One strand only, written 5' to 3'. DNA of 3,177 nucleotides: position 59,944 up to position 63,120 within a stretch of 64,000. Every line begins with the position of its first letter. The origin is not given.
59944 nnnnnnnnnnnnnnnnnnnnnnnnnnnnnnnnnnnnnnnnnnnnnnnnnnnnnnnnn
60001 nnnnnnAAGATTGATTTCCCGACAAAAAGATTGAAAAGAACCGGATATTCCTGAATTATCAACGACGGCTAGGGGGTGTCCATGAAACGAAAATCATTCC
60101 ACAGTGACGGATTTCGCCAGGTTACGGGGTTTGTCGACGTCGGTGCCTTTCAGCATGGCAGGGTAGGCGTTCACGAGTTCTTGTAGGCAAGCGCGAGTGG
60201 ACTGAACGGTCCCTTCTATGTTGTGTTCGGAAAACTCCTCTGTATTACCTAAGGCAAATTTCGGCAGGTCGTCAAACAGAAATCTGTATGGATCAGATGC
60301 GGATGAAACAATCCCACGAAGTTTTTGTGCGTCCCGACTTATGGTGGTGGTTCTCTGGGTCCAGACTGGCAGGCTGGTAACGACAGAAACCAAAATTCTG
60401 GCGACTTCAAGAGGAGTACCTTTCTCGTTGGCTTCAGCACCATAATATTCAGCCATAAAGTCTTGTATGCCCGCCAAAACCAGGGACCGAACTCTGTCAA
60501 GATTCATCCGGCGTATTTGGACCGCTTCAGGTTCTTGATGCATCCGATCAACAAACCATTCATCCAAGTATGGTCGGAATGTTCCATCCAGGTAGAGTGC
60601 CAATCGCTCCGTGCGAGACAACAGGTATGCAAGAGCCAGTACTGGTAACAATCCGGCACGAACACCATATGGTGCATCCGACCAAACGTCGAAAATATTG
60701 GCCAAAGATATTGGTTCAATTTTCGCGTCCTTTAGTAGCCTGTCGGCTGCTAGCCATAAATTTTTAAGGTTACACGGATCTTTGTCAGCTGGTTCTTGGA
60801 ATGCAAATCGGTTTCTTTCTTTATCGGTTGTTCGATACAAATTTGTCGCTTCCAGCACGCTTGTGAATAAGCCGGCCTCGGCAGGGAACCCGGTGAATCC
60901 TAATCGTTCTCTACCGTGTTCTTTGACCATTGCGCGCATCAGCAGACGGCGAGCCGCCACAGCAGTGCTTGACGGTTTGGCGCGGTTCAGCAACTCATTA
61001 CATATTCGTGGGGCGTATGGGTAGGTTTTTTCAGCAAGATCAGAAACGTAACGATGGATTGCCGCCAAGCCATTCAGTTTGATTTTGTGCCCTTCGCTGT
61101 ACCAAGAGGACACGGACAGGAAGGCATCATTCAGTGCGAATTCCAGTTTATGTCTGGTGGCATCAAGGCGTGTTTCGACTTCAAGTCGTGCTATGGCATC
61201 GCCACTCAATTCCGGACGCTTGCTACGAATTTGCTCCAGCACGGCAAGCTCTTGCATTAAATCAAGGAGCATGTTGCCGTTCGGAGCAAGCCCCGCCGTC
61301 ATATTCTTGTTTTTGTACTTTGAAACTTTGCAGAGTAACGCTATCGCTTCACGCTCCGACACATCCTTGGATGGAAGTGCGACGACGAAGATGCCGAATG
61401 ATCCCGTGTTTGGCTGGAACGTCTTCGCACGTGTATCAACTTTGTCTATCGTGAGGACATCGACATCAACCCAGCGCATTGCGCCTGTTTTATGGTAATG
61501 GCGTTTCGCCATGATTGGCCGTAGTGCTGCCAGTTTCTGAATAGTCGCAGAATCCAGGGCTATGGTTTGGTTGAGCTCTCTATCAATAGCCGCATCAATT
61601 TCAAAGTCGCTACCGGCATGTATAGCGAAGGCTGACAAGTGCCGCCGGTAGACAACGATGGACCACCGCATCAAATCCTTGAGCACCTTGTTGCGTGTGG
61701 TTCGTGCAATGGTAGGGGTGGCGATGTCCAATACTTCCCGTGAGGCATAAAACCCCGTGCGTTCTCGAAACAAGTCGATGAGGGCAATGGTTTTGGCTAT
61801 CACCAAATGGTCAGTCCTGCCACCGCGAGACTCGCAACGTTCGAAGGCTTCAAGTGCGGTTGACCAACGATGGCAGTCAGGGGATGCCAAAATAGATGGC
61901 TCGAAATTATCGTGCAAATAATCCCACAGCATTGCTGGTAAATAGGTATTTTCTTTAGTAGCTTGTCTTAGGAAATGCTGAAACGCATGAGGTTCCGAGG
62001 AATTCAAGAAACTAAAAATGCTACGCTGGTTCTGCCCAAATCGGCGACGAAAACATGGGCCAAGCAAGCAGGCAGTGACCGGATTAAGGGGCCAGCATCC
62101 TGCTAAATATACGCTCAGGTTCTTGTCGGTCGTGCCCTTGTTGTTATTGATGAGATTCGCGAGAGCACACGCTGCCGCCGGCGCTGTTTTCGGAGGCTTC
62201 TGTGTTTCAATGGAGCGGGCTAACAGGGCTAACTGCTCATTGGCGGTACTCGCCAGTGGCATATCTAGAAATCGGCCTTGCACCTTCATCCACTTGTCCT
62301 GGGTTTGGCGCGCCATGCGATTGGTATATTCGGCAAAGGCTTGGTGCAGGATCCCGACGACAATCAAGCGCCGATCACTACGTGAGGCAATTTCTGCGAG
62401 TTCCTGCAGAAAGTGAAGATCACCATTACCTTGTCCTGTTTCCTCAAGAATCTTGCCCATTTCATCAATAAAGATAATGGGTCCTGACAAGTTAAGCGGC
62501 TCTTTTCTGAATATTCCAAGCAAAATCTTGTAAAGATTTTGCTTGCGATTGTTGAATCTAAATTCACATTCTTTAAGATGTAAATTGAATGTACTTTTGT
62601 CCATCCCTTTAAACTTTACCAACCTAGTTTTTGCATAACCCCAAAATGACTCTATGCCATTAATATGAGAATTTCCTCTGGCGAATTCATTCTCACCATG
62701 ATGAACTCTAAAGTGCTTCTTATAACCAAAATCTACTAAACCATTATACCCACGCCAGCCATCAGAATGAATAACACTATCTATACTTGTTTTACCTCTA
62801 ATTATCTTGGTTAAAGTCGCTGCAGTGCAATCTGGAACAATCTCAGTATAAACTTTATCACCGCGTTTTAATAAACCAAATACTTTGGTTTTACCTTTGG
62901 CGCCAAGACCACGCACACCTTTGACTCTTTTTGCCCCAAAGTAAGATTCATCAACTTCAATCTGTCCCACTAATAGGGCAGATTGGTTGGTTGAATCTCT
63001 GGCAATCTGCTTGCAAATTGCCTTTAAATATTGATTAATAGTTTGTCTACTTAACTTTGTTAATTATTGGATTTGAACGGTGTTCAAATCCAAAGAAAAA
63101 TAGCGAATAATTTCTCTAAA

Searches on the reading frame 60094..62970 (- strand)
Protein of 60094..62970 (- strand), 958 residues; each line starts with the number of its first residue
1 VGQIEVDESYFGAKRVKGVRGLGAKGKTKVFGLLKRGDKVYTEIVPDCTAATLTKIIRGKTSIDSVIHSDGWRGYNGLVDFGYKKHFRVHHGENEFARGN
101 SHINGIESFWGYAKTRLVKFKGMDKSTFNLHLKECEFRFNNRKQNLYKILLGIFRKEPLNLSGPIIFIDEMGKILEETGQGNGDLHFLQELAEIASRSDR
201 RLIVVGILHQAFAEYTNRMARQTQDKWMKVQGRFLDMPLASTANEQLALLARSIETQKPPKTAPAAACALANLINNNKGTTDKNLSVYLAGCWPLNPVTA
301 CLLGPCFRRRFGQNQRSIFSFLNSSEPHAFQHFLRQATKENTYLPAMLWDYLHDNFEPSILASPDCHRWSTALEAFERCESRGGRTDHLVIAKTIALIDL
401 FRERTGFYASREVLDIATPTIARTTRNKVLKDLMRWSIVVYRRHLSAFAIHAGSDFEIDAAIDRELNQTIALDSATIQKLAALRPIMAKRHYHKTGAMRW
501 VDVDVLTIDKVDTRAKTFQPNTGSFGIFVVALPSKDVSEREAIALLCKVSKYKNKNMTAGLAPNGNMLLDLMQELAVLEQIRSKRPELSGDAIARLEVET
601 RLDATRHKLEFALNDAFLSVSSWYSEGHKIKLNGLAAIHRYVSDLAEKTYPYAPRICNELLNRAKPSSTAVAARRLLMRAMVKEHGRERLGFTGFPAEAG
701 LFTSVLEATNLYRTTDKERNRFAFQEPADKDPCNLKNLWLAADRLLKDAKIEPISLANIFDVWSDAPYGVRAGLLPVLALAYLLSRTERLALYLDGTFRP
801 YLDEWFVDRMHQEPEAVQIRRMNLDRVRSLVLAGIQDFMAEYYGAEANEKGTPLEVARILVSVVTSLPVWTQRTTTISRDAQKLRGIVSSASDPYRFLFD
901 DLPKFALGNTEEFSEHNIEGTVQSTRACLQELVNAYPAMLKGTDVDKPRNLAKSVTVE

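Call 52: search_protein_families(library=pfam, proteins=[window:60094-62970:-])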
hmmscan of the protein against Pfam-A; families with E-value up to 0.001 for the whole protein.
window:60094-62970:- (958 aa): 1 family
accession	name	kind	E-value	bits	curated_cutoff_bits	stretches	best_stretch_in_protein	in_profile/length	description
PF12762.13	DDE_Tnp_IS1595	-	4.3e-22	79.2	27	1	2-140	4-153/153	ISXO2-like transposase domain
